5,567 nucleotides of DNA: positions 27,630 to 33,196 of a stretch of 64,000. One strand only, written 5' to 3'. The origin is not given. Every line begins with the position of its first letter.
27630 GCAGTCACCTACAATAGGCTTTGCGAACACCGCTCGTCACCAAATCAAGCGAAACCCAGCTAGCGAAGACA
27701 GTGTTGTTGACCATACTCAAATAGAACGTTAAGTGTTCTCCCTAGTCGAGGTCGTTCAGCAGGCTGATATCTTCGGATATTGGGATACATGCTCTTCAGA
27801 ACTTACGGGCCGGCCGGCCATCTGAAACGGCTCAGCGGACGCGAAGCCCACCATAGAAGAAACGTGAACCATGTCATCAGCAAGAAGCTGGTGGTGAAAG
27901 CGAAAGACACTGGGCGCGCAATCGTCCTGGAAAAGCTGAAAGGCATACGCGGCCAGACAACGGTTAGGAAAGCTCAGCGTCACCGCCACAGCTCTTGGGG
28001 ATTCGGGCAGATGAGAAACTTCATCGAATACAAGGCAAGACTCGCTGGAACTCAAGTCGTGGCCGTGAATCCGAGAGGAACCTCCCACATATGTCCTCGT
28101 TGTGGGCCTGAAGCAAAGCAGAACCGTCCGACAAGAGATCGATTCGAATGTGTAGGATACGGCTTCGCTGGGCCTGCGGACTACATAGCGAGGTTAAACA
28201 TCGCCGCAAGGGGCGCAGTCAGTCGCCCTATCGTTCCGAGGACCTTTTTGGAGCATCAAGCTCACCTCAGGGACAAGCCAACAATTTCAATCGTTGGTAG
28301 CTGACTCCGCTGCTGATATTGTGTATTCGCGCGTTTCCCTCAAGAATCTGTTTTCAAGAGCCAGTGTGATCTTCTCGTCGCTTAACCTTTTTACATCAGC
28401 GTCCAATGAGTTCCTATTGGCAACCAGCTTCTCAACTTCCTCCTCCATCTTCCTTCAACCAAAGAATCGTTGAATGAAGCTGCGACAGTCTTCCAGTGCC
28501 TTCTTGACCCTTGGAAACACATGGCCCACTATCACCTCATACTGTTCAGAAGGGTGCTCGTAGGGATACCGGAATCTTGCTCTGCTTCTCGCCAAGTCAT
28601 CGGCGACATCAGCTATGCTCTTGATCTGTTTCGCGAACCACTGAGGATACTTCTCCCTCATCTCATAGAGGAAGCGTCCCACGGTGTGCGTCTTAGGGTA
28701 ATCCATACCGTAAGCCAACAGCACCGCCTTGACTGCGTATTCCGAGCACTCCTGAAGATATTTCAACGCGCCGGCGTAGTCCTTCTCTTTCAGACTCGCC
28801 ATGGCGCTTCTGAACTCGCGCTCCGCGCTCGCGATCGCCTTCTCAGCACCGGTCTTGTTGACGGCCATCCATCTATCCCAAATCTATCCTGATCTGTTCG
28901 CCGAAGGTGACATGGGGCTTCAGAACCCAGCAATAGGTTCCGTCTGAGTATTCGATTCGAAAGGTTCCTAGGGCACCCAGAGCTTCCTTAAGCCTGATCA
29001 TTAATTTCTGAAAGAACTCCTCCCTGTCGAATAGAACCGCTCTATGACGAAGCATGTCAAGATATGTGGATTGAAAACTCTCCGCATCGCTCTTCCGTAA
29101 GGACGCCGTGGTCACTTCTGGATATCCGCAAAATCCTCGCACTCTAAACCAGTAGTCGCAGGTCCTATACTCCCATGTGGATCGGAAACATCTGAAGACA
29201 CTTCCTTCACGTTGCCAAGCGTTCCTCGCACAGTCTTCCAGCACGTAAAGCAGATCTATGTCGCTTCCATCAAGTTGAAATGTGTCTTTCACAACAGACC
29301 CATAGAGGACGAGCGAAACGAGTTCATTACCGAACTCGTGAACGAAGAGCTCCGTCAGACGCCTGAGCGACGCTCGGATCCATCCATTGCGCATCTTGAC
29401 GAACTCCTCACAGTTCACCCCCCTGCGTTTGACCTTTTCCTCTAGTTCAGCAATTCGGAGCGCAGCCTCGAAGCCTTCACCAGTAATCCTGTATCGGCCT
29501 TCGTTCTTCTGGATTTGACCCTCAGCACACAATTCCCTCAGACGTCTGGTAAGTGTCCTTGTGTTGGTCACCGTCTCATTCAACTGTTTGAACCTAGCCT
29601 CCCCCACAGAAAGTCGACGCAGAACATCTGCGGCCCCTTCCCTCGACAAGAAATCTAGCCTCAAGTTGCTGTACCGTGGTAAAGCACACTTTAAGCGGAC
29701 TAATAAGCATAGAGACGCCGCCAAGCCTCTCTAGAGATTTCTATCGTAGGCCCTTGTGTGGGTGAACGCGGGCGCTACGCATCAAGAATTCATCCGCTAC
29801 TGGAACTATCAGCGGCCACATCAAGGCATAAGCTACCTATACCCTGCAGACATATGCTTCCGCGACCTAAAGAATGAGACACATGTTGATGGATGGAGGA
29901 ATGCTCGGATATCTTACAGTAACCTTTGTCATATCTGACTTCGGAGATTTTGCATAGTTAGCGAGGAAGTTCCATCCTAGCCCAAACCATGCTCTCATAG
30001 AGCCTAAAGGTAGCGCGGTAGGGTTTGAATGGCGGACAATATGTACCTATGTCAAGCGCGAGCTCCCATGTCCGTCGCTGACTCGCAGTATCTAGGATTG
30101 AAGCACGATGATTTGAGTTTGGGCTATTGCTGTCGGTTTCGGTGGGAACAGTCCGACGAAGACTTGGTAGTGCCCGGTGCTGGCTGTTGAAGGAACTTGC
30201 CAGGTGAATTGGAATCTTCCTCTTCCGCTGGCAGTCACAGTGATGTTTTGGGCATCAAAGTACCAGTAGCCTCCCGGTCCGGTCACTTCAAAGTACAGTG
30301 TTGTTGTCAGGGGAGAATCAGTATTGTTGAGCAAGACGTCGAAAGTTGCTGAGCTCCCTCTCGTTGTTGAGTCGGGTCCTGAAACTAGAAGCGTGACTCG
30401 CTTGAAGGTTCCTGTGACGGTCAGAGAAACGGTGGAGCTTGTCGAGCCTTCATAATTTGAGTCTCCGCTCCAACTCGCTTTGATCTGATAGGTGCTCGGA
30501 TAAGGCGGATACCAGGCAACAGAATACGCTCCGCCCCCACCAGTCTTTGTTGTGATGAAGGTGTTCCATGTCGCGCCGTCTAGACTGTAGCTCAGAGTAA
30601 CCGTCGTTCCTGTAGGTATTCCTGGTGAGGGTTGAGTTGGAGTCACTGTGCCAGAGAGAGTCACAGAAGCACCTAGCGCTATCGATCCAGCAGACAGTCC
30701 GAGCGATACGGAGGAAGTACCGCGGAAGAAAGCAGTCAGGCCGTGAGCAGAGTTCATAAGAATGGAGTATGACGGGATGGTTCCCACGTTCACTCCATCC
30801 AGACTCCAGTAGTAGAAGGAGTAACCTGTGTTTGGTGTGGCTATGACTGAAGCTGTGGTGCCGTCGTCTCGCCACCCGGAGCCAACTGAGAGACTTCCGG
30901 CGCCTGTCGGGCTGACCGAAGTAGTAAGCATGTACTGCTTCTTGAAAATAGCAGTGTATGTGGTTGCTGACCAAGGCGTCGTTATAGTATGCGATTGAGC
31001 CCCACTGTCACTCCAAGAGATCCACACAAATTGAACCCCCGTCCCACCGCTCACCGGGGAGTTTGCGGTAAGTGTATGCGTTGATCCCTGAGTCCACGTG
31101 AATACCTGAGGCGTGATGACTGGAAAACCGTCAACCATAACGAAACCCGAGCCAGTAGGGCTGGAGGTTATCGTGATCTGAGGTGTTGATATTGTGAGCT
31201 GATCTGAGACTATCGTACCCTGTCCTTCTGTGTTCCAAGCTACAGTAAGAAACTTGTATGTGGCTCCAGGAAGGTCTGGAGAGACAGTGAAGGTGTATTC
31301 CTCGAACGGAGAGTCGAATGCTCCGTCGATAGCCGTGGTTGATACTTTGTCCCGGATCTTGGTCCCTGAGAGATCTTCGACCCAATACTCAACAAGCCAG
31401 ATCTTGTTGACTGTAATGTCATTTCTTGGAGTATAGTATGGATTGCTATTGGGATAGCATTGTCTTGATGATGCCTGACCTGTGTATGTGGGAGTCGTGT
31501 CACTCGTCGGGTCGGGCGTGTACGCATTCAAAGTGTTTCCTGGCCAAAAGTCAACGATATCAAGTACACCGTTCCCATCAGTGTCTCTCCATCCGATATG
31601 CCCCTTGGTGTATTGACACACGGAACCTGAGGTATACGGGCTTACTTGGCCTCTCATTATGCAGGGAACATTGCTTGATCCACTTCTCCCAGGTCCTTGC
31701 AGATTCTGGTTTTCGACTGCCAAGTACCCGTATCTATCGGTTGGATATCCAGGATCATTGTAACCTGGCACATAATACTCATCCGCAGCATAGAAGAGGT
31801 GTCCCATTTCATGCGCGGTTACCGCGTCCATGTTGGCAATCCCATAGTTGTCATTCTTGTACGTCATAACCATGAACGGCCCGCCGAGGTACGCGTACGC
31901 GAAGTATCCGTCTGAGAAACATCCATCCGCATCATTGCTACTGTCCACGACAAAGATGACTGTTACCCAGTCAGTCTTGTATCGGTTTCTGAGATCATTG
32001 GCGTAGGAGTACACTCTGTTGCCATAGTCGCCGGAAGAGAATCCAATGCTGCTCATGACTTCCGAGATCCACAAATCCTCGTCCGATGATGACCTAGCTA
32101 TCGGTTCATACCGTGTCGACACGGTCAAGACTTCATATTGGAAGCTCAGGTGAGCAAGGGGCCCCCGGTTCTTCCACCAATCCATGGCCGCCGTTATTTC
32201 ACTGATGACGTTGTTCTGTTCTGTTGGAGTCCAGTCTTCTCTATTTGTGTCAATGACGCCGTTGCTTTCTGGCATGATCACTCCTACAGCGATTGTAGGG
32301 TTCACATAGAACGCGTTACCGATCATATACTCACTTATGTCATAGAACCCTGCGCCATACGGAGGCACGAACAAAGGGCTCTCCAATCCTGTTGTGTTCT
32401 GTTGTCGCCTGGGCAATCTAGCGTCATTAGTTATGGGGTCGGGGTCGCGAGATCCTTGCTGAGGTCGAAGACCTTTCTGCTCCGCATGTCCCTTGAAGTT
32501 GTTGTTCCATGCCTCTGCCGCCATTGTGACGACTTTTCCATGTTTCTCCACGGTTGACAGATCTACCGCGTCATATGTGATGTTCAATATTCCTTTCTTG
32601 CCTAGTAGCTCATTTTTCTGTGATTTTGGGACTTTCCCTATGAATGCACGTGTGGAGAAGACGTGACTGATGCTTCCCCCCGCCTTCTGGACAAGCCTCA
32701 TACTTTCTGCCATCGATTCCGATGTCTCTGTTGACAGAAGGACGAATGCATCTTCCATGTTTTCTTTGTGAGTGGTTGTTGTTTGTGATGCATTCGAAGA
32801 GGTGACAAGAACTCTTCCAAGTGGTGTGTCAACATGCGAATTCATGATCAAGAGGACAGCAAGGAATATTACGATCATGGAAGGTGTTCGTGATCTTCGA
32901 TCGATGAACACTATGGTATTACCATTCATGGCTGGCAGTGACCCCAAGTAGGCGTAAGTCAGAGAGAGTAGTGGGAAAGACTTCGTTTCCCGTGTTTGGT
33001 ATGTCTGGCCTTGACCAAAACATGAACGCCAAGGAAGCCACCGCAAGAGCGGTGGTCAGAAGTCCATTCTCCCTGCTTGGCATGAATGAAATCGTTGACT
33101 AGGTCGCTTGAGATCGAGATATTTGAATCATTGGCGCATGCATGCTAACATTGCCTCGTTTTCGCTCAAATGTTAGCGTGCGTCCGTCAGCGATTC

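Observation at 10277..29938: Accessory DNA is cut into cassettes by rare GC-only palindromes that sit at gene-fragment break points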

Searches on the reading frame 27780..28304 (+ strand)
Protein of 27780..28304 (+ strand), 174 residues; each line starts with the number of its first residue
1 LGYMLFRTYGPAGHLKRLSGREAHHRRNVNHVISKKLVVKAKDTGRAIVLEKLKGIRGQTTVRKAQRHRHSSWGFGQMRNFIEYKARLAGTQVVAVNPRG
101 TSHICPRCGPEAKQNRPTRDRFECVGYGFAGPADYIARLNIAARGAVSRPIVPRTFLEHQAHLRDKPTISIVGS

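Call 13: search_protein_families(library=pfam, max_evalue=0.01, proteins=[window:27780-28304:+])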
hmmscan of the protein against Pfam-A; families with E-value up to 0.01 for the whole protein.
window:27780-28304:+ (174 aa): 1 family
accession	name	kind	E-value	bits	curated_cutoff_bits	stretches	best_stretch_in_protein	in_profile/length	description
PF07282.18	Cas12f1-like_TNB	-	4.5e-17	62.4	26.3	1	75-141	1-60/60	Cas12f1-like, TNB domain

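Call 88: search_protein_families(library=ncbifam, max_evalue=0.1, proteins=[window:27780-28304:+])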
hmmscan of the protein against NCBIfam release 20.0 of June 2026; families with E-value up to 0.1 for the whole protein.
window:27780-28304:+ (174 aa): 8 families
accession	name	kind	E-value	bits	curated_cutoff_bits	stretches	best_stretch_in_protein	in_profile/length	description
NF040570.1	guided_TnpB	subfamily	4.3e-32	111.8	100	1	15-144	259-389/389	RNA-guided endonuclease TnpB family protein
NF049972.1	CRISPR_Cas12f2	exception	2e-29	102.8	450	1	21-145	391-519/524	type V CRISPR-associated effector Cas12f2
TIGR01766.2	TIGR01766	domain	1.8e-17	63.6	32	1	25-102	4-82/82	IS200/IS605 family accessory protein TnpB-related protein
NF038280.1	IS607_TnpB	exception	1.7e-08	33.9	350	1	14-150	264-397/431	IS607 family element RNA-guided endonuclease TnpB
NF038281.1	IS200_TnpB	exception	2.3e-06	27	425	1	17-145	235-359/360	IS200/IS605 family element RNA-guided endonuclease TnpB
NF038192.1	V_cas_c2c8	exception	3.7e-06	26.3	350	1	72-114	414-456/457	type V CRISPR-associated protein C2c8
NF045604.1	cas_Cas12e_CasX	equivalog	0.00063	18.2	200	0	115-145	855-885/886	type V CRISPR RNA-guided endonuclease Cas12e/CasX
NF011481.0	PRK14890.1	equivalog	0.02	14.9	61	1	95-132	20-61/61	putative Zn-ribbon RNA-binding protein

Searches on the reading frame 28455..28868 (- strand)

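Call 16: search_protein_families(library=pfam, max_evalue=0.001, proteins=[window:28455-28868:-])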
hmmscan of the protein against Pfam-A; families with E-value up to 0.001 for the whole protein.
window:28455-28868:- (137 aa): 1 family
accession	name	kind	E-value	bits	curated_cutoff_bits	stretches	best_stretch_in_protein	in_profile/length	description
PF05168.19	HEPN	-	3e-18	66.5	22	1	9-112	2-96/117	HEPN domain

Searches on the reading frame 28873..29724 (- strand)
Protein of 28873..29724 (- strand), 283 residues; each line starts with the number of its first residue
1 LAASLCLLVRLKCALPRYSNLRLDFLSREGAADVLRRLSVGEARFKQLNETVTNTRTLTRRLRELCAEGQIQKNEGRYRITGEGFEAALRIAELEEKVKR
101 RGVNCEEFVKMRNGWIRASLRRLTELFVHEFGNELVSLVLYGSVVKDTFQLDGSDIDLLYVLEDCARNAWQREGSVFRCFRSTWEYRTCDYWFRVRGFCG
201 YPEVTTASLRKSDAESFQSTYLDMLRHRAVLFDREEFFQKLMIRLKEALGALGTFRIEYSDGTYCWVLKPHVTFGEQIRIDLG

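Call 16: search_protein_families(library=pfam, max_evalue=0.001, proteins=[window:28873-29724:-])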
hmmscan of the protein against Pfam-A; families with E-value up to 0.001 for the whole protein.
window:28873-29724:- (283 aa): 3 families
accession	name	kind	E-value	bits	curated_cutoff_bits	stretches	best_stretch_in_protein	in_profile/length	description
PF25213.1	HVO_A0261_N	-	5.8e-07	29.7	35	1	30-100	12-83/86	HVO_A0261 N-terminal domain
PF01909.29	NTP_transf_2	-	0.00038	21.2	21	1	129-164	10-42/93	Nucleotidyltransferase domain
PF01638.23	HxlR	-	0.00068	19.9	20.8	0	34-74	10-52/91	HxlR-like helix-turn-helix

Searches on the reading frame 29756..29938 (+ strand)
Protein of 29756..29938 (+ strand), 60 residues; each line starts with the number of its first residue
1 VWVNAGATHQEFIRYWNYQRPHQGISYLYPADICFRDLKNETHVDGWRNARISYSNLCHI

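Call 88: search_protein_families(library=ncbifam, max_evalue=0.1, proteins=[window:29756-29938:+])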
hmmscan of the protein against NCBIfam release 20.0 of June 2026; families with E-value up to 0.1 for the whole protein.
window:29756-29938:+ (60 aa): 2 families
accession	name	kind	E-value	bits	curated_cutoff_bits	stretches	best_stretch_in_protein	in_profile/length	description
NF033516.0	transpos_IS3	equivalog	0.023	14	160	1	9-32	344-367/369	IS3 family transposase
NF033577.2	transpos_IS481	equivalog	0.047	13.2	224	1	8-32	258-282/284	IS481 family transposase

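Call 89: search_protein_families(library=pfam, max_evalue=0.1, proteins=[window:29756-29938:+])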
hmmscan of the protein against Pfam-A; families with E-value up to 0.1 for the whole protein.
window:29756-29938:+ (60 aa): 2 families
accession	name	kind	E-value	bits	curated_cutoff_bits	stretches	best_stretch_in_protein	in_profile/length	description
PF13683.12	rve_3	-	0.0033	17.6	26.5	1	7-30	44-67/67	Integrase core domain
PF13333.12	rve_2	-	0.068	13.8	22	0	9-31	27-49/56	Integrase core domain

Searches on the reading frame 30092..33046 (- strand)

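Call 16: search_protein_families(library=pfam, max_evalue=0.001, proteins=[window:30092-33046:-])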
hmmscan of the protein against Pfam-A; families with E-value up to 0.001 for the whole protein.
window:30092-33046:- (984 aa): 2 families
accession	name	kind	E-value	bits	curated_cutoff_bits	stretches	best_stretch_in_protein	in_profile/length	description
PF16640.11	Big_3_5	-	2.4e-11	44.5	35.5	1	784-878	3-88/88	Bacterial Ig-like domain (group 3)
PF18998.6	Flg_new_2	-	2.1e-09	37.6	23.6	1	708-775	2-70/73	Divergent InlB B-repeat domain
